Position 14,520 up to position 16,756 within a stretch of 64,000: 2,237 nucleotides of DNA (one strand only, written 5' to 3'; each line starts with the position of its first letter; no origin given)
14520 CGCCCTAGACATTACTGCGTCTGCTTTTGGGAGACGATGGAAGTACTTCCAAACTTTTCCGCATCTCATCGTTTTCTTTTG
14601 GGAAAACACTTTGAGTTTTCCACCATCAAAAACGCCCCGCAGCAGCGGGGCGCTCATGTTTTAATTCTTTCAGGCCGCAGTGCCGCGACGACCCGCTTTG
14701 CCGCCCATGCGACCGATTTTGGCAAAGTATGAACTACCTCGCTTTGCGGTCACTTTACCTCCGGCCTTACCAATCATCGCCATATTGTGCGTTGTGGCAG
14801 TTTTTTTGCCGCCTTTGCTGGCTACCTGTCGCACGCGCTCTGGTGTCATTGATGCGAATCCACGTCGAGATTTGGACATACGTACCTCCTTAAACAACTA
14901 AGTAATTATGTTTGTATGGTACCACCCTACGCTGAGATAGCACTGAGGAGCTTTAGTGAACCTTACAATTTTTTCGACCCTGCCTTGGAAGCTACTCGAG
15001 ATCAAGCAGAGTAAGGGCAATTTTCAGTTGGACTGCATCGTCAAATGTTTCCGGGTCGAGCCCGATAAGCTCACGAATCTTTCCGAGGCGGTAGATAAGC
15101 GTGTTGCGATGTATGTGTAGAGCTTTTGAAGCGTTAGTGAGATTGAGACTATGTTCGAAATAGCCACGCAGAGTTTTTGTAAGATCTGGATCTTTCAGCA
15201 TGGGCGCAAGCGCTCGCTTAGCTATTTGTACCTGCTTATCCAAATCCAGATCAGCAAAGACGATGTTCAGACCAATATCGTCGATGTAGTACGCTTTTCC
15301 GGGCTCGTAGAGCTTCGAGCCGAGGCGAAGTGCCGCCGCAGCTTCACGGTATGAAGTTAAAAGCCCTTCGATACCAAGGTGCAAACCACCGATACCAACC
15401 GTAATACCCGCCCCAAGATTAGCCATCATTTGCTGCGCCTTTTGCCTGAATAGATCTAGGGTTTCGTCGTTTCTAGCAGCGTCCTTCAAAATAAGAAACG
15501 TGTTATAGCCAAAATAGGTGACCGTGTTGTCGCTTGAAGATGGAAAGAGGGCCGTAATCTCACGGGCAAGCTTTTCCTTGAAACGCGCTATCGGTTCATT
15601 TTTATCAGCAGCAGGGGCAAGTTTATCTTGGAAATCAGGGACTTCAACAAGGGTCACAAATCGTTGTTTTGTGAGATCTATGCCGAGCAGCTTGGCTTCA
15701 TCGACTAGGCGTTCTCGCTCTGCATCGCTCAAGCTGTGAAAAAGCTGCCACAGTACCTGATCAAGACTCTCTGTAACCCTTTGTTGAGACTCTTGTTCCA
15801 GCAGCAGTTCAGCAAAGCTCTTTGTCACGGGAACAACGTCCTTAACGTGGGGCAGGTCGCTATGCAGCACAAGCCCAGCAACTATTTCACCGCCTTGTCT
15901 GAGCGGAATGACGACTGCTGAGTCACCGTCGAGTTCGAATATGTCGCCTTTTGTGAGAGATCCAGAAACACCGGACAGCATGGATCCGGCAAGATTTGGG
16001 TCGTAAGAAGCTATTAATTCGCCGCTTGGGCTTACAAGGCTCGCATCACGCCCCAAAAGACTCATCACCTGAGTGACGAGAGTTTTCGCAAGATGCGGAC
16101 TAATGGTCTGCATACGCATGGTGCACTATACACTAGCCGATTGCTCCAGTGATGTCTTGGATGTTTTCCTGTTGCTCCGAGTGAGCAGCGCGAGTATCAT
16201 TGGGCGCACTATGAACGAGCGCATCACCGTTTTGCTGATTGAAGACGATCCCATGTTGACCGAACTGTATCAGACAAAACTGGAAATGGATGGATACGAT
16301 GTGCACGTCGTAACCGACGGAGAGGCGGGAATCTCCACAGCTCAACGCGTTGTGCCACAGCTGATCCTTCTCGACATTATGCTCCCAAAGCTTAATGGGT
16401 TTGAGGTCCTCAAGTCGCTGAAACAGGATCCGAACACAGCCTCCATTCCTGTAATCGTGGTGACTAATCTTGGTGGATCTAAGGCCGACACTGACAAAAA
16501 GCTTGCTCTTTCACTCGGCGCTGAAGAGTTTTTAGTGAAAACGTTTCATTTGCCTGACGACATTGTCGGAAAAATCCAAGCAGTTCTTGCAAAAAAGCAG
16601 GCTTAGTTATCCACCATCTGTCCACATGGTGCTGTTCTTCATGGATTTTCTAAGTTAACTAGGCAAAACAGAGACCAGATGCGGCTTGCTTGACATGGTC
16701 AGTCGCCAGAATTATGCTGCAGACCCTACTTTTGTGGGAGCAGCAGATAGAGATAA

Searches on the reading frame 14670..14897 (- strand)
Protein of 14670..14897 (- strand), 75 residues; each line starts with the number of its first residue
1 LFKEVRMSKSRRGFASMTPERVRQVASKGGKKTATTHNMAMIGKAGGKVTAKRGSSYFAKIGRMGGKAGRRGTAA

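Call 12: search_protein_families(library=pfam, proteins=[window:14670-14897:-], max_evalue=0.01)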
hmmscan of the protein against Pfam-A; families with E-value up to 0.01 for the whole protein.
window:14670-14897:- (75 aa): 1 family
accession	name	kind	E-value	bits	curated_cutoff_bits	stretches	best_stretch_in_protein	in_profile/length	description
PF10685.14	KGG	-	2.8e-05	24.8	20.4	1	13-32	1-20/22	Stress-induced bacterial acidophilic repeat motif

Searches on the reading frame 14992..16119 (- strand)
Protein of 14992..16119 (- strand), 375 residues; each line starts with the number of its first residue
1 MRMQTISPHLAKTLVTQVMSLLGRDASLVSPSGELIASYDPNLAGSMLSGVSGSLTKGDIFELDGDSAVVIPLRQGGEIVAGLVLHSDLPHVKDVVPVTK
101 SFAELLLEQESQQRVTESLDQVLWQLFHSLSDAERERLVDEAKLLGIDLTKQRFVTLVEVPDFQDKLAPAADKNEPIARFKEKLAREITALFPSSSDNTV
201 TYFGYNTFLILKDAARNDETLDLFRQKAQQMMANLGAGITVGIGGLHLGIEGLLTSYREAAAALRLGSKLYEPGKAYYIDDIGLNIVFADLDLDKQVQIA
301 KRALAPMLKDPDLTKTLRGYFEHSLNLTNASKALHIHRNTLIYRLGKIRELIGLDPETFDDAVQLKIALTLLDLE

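Call 11: find_encoding_contigs(protein=window:14992-16119:-, flank=10000, max_places=10)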
Protein window:14992-16119:- (375 aa): no gene with exactly this product is on record in the collection.

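Call 12: search_protein_families(library=pfam, proteins=[window:14992-16119:-], max_evalue=0.01)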
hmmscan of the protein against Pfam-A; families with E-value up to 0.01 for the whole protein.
window:14992-16119:- (375 aa): 3 families
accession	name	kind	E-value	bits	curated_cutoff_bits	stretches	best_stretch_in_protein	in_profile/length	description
PF13556.12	HTH_30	-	6e-21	74.4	27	1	313-370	1-58/59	PucR C-terminal helix-turn-helix domain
PF17853.6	GGDEF_2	-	9.7e-14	52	24.5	1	135-266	5-116/116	GGDEF-like domain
PF05651.19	Diacid_rec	-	8.1e-05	22.8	23.6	1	7-124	2-128/134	Putative sugar diacid recognition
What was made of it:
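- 14992..16119 (-): Context: PucR/CdaR-family regulator gene. It was the syntenic anchor and is a candidate regulator of the boxes (speculative). Pfam HTH_30, GGDEF_2 and Diacid_rec (call 12).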

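Call 13: find_homologous_proteins(query=window:14992-16119:-, max_evalue=1e-20)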
Query window:14992-16119:- (375 aa): 87 proteins with E <= 1e-20 among 8000 candidates.
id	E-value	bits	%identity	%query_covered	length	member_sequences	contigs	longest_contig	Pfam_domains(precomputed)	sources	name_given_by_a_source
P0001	7.1e-237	803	100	99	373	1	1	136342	PF17853.7,PF13556.13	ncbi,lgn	-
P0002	2.4e-213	726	88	99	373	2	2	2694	PF05651.20,PF17853.7,PF13556.13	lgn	-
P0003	6.6e-157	540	66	99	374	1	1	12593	PF05651.20,PF17853.7,PF13556.13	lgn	-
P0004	2.5e-151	522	64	99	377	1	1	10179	PF05651.20,PF17853.7,PF13556.13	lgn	-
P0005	3.9e-150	518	62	99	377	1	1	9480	PF05651.20,PF17853.7,PF13556.13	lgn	-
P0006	3.9e-149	515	61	96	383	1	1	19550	PF05651.20,PF17853.7,PF13556.13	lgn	-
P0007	1.0e-146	507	60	100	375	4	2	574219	PF05651.20,PF17853.7,PF13556.13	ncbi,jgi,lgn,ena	-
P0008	5.8e-146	504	61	99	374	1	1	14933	PF05651.20,PF17853.7,PF13556.13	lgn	-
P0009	9.0e-144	497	60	96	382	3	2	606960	PF05651.20,PF17853.7,PF13556.13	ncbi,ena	-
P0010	1.6e-143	496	59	99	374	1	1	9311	PF05651.20,PF17853.7,PF13556.13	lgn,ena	-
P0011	6.2e-143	494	58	99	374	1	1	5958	PF05651.20,PF17853.7,PF13556.13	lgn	-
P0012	4.9e-142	491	59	96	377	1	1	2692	PF17853.7,PF13556.13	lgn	-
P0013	5.0e-142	491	59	99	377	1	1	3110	PF17853.7,PF13556.13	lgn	-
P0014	1.3e-141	490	58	96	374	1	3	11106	PF05651.20,PF17853.7,PF13556.13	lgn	-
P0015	1.6e-140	486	59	96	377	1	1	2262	PF05651.20,PF17853.7,PF13556.13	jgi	jgi:carbohydrate diacid regulator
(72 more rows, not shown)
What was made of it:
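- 14992..16119 (-): Homologues in call 13.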

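Call 15: find_related_loci(query=A1, collection=genome_contigs, flank=6000)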
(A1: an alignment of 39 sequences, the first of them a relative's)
Query A1 (373 aa) in genome_contigs; peptide patterns used: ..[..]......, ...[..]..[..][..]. (x = any residue, [..] = any of these).
243 stretches matched a pattern; 211 encode a relative of the query (tblastn E <= 1e-3); the best 80 are kept; 79 distinct loci.
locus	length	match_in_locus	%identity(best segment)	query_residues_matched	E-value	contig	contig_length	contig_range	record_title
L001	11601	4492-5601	57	4-373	7e-138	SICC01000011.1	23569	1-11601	MAG: Patescibacteria group bacterium isolate Baikal-deep-G193 BACOMB-C10113, whole genome shotgun sequence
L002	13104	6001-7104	55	3-372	9e-131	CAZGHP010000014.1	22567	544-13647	MAG TPA_asm: uncultured Candidatus Saccharibacteria bacterium isolate SRP136066_co1_225 genome assembly, contig: NODE_20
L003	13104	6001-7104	54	3-372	2e-127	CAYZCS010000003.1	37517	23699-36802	MAG TPA_asm: uncultured Candidatus Saccharibacteria bacterium isolate SRP284430_co1_211 genome assembly, contig: NODE_47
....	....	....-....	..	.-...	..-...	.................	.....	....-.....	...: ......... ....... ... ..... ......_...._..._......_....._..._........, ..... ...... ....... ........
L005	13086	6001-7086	53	3-366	1e-125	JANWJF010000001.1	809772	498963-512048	MAG: Candidatus Saccharimonadia bacterium isolate CRAIB_MAG60 c_000000093432, whole genome shotgun sequence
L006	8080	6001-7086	53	3-366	9e-126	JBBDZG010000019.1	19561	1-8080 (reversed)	MAG: Patescibacteria group bacterium isolate LejiaD_65_15 Lejia_D_4491_length_19561_cov_9, whole genome shotgun sequence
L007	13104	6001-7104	52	3-372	4e-125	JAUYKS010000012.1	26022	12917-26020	MAG: bacterium isolate C24_metabat.bin.208 C24_k141_911820, whole genome shotgun sequence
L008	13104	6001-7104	54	3-372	8e-128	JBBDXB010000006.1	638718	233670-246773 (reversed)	MAG: Patescibacteria group bacterium isolate LejiaD_63_101 Lejia_D_5_length_638718_cov_62, whole genome shotgun sequence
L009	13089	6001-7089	34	3-367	5e-60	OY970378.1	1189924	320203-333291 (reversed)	MAG: Candidatus Parcubacteria bacterium isolate MFD01275.bin.c.8 genome assembly, chromosome: 1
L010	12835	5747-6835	32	4-367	4e-56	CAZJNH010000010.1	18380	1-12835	MAG TPA_asm: uncultured Candidatus Saccharibacteria bacterium isolate SRP200132_co1_169 genome assembly, contig: NODE_52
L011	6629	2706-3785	32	4-367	2e-54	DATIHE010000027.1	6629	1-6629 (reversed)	MAG TPA_asm: Candidatus Nanoarchaeia archaeon isolate SMAG_U15630 k141_1162548, whole genome shotgun sequence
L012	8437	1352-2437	31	4-367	2e-53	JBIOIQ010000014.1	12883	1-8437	MAG: Candidatus Saccharimonadia bacterium isolate GcC11-16 k141_1794313_length_12883_cov_41.0000, whole genome shotgun s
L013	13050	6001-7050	32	24-367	1e-53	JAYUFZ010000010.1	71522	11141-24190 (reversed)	MAG: bacterium isolate GFS_7960 GFS_7960_9, whole genome shotgun sequence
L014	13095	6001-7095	31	1-367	4e-52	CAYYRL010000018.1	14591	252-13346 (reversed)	MAG TPA_asm: uncultured Candidatus Saccharimonadales bacterium isolate SRP200132_co2_252 genome assembly, contig: NODE_3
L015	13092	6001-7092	32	4-367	1e-51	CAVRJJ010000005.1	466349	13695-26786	MAG: uncultured bacterium isolate MFD01275.bin.1.95 genome assembly, contig: contig_31289, whole genome shotgun sequence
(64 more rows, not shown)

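Call 16: find_encoding_contigs(protein=P0001, flank=4000, max_places=3)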
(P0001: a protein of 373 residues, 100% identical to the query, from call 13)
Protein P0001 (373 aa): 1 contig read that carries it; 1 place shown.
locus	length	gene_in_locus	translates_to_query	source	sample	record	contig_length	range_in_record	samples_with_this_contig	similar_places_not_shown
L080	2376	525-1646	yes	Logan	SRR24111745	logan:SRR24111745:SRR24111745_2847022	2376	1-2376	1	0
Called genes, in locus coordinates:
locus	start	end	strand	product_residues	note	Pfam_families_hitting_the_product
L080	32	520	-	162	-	PF00072:Response_reg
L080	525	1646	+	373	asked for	PF17853:GGDEF_2, PF13556:HTH_30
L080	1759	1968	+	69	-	PF10685:KGG (faint)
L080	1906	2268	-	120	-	-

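Call 17: find_encoding_contigs(protein=P0002, flank=4000, max_places=3)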
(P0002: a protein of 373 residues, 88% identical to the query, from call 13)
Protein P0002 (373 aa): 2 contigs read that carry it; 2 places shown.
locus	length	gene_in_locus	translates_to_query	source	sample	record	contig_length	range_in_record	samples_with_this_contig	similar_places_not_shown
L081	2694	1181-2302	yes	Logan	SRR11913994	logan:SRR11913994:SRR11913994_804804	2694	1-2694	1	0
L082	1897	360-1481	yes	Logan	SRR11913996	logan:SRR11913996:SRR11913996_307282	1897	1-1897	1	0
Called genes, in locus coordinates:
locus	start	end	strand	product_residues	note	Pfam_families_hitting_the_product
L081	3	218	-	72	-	?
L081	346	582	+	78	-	-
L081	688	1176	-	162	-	PF00072:Response_reg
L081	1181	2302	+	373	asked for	PF05651:Diacid_rec (faint), PF17853:GGDEF_2, PF13556:HTH_30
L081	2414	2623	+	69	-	PF10685:KGG (faint)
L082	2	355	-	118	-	?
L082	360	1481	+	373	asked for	PF05651:Diacid_rec (faint), PF17853:GGDEF_2, PF13556:HTH_30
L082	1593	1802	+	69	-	PF10685:KGG (faint)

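Call 18: find_encoding_contigs(protein=P0003, flank=5000, max_places=3)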
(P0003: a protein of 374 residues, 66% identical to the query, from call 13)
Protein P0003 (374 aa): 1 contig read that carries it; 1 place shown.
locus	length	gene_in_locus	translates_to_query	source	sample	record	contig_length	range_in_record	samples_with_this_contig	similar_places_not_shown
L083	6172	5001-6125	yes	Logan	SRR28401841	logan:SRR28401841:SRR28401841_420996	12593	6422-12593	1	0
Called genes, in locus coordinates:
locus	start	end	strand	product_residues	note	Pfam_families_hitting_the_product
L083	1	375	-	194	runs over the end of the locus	-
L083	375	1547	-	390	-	PF26514:DUF8173 (weak)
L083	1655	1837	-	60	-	-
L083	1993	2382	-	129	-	PF00072:Response_reg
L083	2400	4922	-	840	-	PF01590:GAF (weak), PF13185:GAF_2 (weak), PF01590:GAF, PF13185:GAF_2, PF00989:PAS, PF13426:PAS_9, PF00512:HisKA, PF02518:HATPase_c, +3 more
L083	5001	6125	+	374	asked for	PF05651:Diacid_rec (weak), PF17853:GGDEF_2, PF13556:HTH_30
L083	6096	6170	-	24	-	?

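Call 25: find_related_loci(query=A1, collection=metagenome_contigs, flank=4000)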
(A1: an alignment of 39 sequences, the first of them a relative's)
Query A1 (373 aa) in metagenome_contigs; peptide patterns used: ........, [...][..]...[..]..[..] (x = any residue, [..] = any of these).
600 stretches matched a pattern (row limit reached: there are more); 546 encode a relative of the query (tblastn E <= 1e-3); the best 80 are kept; 80 distinct loci.
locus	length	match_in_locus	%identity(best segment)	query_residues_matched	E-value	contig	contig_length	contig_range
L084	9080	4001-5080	60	3-362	1e-146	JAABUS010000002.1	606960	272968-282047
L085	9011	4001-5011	33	43-367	5e-51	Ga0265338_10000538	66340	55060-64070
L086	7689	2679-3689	33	43-367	4e-51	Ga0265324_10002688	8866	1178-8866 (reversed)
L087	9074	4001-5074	31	8-367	2e-49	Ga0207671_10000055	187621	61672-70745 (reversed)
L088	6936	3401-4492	30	4-367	5e-48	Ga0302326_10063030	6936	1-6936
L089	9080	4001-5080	32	4-367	7e-48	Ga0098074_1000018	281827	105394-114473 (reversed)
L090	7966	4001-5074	31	8-367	2e-46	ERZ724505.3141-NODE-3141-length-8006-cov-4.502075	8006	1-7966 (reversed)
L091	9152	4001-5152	29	8-373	8e-46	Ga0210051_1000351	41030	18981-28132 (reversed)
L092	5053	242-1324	29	4-367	2e-45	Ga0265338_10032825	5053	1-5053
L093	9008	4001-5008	29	58-373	3e-44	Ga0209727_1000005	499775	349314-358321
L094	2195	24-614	40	180-367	2e-40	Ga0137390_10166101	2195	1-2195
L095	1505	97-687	39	180-367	1e-38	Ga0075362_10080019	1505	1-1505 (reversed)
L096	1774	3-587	39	182-367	7e-37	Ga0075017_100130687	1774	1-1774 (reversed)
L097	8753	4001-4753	35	134-369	3e-41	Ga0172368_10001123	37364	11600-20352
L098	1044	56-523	41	217-367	2e-35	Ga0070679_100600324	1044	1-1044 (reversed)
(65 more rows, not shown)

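Call 29: find_encoding_contigs(protein=P0004, flank=3000, max_places=2)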
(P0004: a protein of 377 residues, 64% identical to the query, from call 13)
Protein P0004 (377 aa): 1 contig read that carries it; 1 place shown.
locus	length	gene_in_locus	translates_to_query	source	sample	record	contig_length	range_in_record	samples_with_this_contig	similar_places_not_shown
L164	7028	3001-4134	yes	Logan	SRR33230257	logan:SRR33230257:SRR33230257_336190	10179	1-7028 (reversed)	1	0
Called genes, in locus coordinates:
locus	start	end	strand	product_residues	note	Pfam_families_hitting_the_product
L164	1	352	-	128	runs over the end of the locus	PF00072:Response_reg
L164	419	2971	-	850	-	PF13492:GAF_3, PF01590:GAF, PF13185:GAF_2 (weak), PF00989:PAS, PF08448:PAS_4, PF13426:PAS_9, PF00512:HisKA, PF02518:HATPase_c, +1 more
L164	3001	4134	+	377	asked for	PF05651:Diacid_rec, PF17853:GGDEF_2, PF13556:HTH_30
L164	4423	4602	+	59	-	-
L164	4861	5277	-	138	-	PF18921:Cyanophycin_syn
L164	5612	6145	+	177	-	-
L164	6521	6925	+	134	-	PF04977:DivIC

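Call 30: find_encoding_contigs(protein=P0005, flank=3000, max_places=2)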
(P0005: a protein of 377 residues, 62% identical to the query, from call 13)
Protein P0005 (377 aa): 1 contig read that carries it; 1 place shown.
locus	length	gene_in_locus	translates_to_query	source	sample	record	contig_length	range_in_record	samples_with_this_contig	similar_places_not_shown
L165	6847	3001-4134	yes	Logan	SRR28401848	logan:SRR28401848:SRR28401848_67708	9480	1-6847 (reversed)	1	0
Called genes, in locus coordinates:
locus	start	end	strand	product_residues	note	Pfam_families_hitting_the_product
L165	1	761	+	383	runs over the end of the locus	PF01551:Peptidase_M23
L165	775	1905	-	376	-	PF26514:DUF8173 (weak)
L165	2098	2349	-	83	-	-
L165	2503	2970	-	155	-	PF00072:Response_reg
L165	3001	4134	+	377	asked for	PF05651:Diacid_rec, PF17853:GGDEF_2, PF13556:HTH_30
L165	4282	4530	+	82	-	-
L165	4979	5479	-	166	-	PF18921:Cyanophycin_syn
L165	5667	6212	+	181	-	-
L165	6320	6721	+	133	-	PF04977:DivIC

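Call 31: find_encoding_contigs(protein=P0006, flank=3000, max_places=2)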
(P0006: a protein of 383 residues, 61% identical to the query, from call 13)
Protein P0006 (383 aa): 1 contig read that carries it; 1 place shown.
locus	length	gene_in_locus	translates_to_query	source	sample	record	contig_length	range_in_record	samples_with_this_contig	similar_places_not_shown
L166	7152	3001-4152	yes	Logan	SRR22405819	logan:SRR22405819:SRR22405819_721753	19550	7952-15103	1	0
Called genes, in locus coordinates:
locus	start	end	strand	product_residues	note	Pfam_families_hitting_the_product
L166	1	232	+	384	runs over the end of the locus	PF01551:Peptidase_M23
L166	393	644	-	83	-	-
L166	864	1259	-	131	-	PF00072:Response_reg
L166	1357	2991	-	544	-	PF01590:GAF, PF13185:GAF_2, PF13492:GAF_3, PF00989:PAS, PF08448:PAS_4, PF13426:PAS_9, PF00512:HisKA, PF02518:HATPase_c, +1 more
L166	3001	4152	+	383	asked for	PF05651:Diacid_rec, PF17853:GGDEF_2, PF13556:HTH_30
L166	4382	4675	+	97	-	-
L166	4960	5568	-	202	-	PF18921:Cyanophycin_syn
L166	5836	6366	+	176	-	-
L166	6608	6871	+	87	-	-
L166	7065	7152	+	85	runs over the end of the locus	PF02604:PhdYeFM_antitox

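Call 32: find_encoding_contigs(protein=P0007, flank=3000, max_places=2)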
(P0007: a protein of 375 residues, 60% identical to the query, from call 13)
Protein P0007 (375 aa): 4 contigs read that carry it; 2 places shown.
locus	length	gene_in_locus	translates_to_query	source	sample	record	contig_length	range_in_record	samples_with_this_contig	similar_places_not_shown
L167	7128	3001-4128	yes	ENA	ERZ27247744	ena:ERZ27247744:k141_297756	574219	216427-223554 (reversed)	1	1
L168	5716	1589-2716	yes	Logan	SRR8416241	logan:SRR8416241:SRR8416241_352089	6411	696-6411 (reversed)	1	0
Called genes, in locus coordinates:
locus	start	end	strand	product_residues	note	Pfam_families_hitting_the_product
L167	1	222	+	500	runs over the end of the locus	-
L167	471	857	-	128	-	PF00072:Response_reg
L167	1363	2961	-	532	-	PF13492:GAF_3 (weak), PF00989:PAS, PF08448:PAS_4 (weak), PF13426:PAS_9, PF00512:HisKA, PF02518:HATPase_c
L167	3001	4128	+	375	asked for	PF05651:Diacid_rec, PF17853:GGDEF_2, PF13556:HTH_30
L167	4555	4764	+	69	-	-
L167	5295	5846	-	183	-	PF18921:Cyanophycin_syn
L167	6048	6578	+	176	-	-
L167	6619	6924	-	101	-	-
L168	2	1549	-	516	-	?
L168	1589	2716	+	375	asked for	PF05651:Diacid_rec, PF17853:GGDEF_2, PF13556:HTH_30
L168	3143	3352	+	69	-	-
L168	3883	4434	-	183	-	PF18921:Cyanophycin_syn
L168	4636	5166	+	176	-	-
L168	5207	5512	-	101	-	-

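Call 40: find_encoding_contigs(protein=P0008, flank=3000, max_places=2)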
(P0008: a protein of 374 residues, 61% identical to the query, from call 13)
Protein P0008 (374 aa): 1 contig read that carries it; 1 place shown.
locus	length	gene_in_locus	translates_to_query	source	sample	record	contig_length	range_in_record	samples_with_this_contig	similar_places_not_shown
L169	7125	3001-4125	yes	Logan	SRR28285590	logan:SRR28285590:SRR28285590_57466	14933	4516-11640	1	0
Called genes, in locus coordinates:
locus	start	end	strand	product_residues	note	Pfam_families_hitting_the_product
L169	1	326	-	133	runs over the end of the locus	PF00072:Response_reg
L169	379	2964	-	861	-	PF01590:GAF, PF13185:GAF_2 (weak), PF00989:PAS, PF13188:PAS_8 (weak), PF08448:PAS_4 (weak), PF13426:PAS_9, PF00512:HisKA, PF02518:HATPase_c, +2 more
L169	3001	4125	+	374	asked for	PF05651:Diacid_rec, PF17853:GGDEF_2, PF13556:HTH_30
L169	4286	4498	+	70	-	-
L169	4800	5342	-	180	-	PF18921:Cyanophycin_syn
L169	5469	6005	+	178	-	-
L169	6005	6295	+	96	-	-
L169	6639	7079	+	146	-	PF04977:DivIC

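Call 41: find_encoding_contigs(protein=P0010, flank=3000, max_places=2)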
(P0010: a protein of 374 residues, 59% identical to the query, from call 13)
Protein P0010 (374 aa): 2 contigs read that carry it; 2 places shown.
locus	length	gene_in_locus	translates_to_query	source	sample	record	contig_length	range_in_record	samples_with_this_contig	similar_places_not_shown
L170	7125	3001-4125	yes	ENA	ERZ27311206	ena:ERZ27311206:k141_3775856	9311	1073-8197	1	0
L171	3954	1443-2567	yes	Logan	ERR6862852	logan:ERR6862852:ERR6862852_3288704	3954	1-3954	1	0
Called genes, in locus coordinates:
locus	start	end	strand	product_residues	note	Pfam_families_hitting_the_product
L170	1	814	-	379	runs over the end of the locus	PF04519:Bactofilin (faint), PF26514:DUF8173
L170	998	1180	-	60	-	-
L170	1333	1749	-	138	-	PF00072:Response_reg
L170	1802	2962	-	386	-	PF00989:PAS, PF13188:PAS_8 (weak), PF08448:PAS_4 (weak), PF13426:PAS_9, PF00512:HisKA, PF02518:HATPase_c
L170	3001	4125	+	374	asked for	PF05651:Diacid_rec, PF17853:GGDEF_2, PF13556:HTH_30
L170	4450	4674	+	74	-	-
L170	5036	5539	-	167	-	PF18921:Cyanophycin_syn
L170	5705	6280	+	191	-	-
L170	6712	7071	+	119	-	PF04977:DivIC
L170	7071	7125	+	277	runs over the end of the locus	PF00480:ROK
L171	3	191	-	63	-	?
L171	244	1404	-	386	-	PF00989:PAS, PF13188:PAS_8 (weak), PF08448:PAS_4 (weak), PF13426:PAS_9, PF00512:HisKA, PF02518:HATPase_c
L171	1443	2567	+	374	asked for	PF05651:Diacid_rec, PF17853:GGDEF_2, PF13556:HTH_30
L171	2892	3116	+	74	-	-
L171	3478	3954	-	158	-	?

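Call 42: find_encoding_contigs(protein=P0014, flank=3000, max_places=3)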
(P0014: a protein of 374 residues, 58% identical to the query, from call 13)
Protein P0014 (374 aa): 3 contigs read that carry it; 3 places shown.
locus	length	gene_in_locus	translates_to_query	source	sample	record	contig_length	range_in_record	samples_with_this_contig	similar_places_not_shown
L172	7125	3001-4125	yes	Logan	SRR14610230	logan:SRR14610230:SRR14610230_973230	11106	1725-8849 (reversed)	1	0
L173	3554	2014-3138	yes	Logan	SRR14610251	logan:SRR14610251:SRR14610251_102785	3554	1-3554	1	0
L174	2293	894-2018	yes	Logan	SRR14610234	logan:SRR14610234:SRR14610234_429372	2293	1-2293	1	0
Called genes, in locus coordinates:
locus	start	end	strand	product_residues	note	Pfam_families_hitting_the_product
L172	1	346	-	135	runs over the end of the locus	PF00072:Response_reg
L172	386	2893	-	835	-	PF13492:GAF_3 (faint), PF01590:GAF, PF13185:GAF_2, PF00989:PAS, PF08448:PAS_4 (weak), PF13426:PAS_9 (weak), PF00512:HisKA, PF02518:HATPase_c, +1 more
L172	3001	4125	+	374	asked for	PF05651:Diacid_rec (weak), PF17853:GGDEF_2, PF13556:HTH_30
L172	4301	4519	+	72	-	-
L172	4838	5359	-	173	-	PF18921:Cyanophycin_syn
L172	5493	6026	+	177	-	-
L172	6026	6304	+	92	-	-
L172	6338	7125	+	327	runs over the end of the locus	PF00586:AIRS (weak), PF02769:AIRS_C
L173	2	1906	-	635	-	?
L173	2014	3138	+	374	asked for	PF05651:Diacid_rec (weak), PF17853:GGDEF_2, PF13556:HTH_30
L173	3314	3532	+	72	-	-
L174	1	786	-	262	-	?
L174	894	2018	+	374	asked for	PF05651:Diacid_rec (weak), PF17853:GGDEF_2, PF13556:HTH_30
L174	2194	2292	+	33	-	?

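Call 78: list_cluster_members(proteins=[P0001])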
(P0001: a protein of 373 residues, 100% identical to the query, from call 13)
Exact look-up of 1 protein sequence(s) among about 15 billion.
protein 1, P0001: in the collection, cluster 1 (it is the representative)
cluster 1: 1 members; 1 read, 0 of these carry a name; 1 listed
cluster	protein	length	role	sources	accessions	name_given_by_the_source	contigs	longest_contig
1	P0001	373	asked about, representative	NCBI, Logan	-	-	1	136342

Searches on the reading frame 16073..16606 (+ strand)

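Call 12: search_protein_families(library=pfam, proteins=[window:16073-16606:+], max_evalue=0.01)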
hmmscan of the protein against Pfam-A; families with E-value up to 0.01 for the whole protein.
window:16073-16606:+ (177 aa): 1 family
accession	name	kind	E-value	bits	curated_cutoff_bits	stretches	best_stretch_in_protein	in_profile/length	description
PF00072.30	Response_reg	-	7.1e-22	78.1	30.2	1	53-160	1-103/111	Response regulator receiver domain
